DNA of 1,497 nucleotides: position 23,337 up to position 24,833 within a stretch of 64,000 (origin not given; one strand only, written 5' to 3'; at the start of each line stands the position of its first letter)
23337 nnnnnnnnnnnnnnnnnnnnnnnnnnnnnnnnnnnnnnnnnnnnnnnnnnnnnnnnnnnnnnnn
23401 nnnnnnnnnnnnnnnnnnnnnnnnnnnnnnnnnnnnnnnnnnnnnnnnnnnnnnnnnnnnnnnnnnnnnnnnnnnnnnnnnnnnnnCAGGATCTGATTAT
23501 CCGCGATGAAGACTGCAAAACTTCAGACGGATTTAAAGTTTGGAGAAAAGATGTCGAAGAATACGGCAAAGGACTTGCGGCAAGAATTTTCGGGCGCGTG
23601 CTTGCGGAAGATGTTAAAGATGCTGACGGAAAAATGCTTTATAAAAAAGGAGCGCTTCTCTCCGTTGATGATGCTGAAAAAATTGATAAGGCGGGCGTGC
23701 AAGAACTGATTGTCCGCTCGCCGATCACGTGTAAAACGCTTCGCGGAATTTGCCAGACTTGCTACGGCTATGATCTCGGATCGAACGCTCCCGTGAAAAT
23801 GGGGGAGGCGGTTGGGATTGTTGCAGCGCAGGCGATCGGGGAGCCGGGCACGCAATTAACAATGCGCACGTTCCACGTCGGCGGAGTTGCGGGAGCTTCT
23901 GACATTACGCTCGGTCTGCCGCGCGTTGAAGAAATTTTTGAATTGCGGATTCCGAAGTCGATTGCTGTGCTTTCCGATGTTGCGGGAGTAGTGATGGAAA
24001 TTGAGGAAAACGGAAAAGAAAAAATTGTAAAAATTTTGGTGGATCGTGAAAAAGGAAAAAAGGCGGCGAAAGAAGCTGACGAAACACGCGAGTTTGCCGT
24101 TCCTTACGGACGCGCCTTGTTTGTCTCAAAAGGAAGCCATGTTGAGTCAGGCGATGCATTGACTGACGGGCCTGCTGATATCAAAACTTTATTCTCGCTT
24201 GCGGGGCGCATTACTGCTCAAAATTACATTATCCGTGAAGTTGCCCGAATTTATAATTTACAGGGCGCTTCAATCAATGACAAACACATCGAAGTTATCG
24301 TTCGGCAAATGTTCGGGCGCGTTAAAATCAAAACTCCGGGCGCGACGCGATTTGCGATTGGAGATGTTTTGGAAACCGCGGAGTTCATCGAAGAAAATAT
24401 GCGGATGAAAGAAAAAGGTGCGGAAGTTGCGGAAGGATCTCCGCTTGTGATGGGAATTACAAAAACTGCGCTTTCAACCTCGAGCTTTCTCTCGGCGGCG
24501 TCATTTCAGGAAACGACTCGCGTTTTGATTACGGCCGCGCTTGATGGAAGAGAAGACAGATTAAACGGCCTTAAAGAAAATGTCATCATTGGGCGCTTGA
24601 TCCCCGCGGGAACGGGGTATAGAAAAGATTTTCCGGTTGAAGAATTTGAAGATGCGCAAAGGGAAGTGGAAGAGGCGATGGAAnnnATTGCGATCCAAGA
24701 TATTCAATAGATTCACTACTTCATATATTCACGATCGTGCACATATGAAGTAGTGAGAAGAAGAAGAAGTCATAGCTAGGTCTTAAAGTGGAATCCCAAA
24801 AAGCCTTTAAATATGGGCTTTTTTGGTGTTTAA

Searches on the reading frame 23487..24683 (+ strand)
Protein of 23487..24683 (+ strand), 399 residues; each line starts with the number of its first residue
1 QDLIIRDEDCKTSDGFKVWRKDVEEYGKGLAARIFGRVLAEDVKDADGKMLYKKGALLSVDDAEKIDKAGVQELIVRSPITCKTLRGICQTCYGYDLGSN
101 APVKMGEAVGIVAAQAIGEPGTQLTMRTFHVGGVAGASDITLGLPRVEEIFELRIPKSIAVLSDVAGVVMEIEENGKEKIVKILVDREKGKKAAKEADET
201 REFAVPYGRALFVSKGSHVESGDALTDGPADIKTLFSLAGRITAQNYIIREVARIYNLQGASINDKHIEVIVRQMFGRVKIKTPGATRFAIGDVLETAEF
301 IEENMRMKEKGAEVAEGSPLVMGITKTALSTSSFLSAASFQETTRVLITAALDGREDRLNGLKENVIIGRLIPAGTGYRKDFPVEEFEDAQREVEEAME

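Call 15: find_related_loci(query=window:23487-24683:+, collection=genome_contigs, flank=10000)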
Query window:23487-24683:+ (399 aa) in genome_contigs; peptide patterns used: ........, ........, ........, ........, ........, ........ (x = any residue, [..] = any of these).
126 stretches matched a pattern; 29 encode a relative of the query (tblastn E <= 1e-3); 29 distinct loci.
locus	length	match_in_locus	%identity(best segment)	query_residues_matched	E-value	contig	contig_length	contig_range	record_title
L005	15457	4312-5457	68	1-386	3e-179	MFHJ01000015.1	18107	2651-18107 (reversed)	MAG: Candidatus Giovannonibacteria bacterium RIFCSPHIGHO2_02_43_16 rifcsphigho2_02_sub10_scaffold_1925, whole genome sho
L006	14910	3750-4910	69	1-388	1e-178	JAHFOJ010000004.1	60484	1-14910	MAG: Candidatus Giovannonibacteria bacterium isolate nzgw500 NODE_256_length_60485_cov_3.984726, whole genome shotgun se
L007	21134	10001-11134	68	1-382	2e-177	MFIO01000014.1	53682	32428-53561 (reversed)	MAG: Candidatus Giovannonibacteria bacterium RIFCSPLOWO2_12_FULL_43_11c rifcsplowo2_12_scaffold_2530, whole genome shotg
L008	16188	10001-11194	58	1-380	4e-149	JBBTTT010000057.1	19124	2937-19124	MAG: Patescibacteria group bacterium isolate H51-bin197_1 H51_bin197_1_000000000057, whole genome shotgun sequence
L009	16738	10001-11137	59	1-387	3e-148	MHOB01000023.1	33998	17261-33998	MAG: Candidatus Ryanbacteria bacterium RIFCSPLOWO2_12_FULL_47_9c rifcsplowo2_12_scaffold_18543, whole genome shotgun seq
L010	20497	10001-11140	60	1-387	4e-147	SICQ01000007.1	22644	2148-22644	MAG: Candidatus Ryanbacteria bacterium isolate Baikal-deep-G209 BACOMB-C10740, whole genome shotgun sequence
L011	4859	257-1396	60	1-382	2e-149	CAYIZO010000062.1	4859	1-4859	MAG TPA_asm: uncultured Candidatus Saccharibacteria bacterium isolate ERP119705_co9_298 genome assembly, contig: NODE_30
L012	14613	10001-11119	58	1-381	3e-144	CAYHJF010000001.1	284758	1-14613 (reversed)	MAG TPA_asm: uncultured Candidatus Saccharibacteria bacterium isolate ERP119705_co13_650 genome assembly, contig: NODE_1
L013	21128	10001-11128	60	1-380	3e-147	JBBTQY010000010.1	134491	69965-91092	MAG: Patescibacteria group bacterium isolate H41-bin076_1 H41_bin076_1_000000000010, whole genome shotgun sequence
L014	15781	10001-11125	57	1-378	2e-135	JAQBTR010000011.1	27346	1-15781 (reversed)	MAG: bacterium isolate casp150-mb.123 NODE_4673_length_27346_cov_0.089992, whole genome shotgun sequence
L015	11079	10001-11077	59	1-362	9e-135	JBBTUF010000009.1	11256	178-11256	MAG: Patescibacteria group bacterium isolate H43-bin009_1 H43_bin009_1_000000000009, whole genome shotgun sequence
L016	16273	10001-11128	54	1-378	2e-129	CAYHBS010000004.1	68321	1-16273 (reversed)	MAG TPA_asm: uncultured Candidatus Saccharibacteria bacterium isolate ERP119705_co11_457 genome assembly, contig: NODE_2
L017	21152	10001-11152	54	1-379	5e-126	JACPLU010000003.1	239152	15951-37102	MAG: Parcubacteria group bacterium isolate NC_groundwater_529_Ag_S-0.1um_38_18 S35_SO-1_scaffold_153174, whole genome sh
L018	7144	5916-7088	51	1-399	1e-125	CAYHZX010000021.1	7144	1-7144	MAG TPA_asm: uncultured Candidatus Saccharibacteria bacterium isolate ERP119705_co19_866 genome assembly, contig: NODE_1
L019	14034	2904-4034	53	1-376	6e-119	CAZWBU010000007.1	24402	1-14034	MAG TPA_asm: uncultured Candidatus Saccharibacteria bacterium isolate SRP119689_co1_331 genome assembly, contig: NODE_26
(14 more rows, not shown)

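Call 88: search_protein_families(library=pfam, max_evalue=0.001, proteins=[L005:5649-5867:+, L005:6022-6837:+, L006:5132-5497:+, L006:5701-6258:+, L006:6285-6467:+, L007:11358-11564:+, L007:11509-11775:+, L007:11880-12614:+])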
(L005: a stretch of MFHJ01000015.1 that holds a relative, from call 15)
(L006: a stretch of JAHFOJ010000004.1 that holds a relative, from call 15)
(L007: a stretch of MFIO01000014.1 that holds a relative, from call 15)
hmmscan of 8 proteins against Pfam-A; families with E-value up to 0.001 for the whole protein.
L005:5649-5867:+ (73 aa): 0 families

L005:6022-6837:+ (272 aa): 0 families

L006:5132-5497:+ (122 aa): 0 families

L006:5701-6258:+ (186 aa): 0 families

L006:6285-6467:+ (61 aa): 1 family
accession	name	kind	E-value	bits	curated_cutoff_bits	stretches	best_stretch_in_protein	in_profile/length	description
PF12728.13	HTH_17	-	2.2e-13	50.7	27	1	12-60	1-49/51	Helix-turn-helix domain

L007:11358-11564:+ (69 aa): 0 families

L007:11509-11775:+ (89 aa): 0 families

L007:11880-12614:+ (245 aa): 1 family
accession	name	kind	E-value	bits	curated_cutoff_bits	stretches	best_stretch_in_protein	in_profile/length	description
PF00293.34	NUDIX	-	2.6e-07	31.2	21.1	1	74-178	16-119/134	NUDIX domain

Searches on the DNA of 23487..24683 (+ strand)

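Call 25: search_rna_families(sources=[L005, L006, L007], threshold=evalue, max_evalue=0.1)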
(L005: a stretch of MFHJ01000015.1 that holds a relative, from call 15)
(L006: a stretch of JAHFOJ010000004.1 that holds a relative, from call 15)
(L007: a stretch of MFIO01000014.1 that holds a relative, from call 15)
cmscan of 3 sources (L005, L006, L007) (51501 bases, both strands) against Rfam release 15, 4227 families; matches with E-value up to 0.1: 0.
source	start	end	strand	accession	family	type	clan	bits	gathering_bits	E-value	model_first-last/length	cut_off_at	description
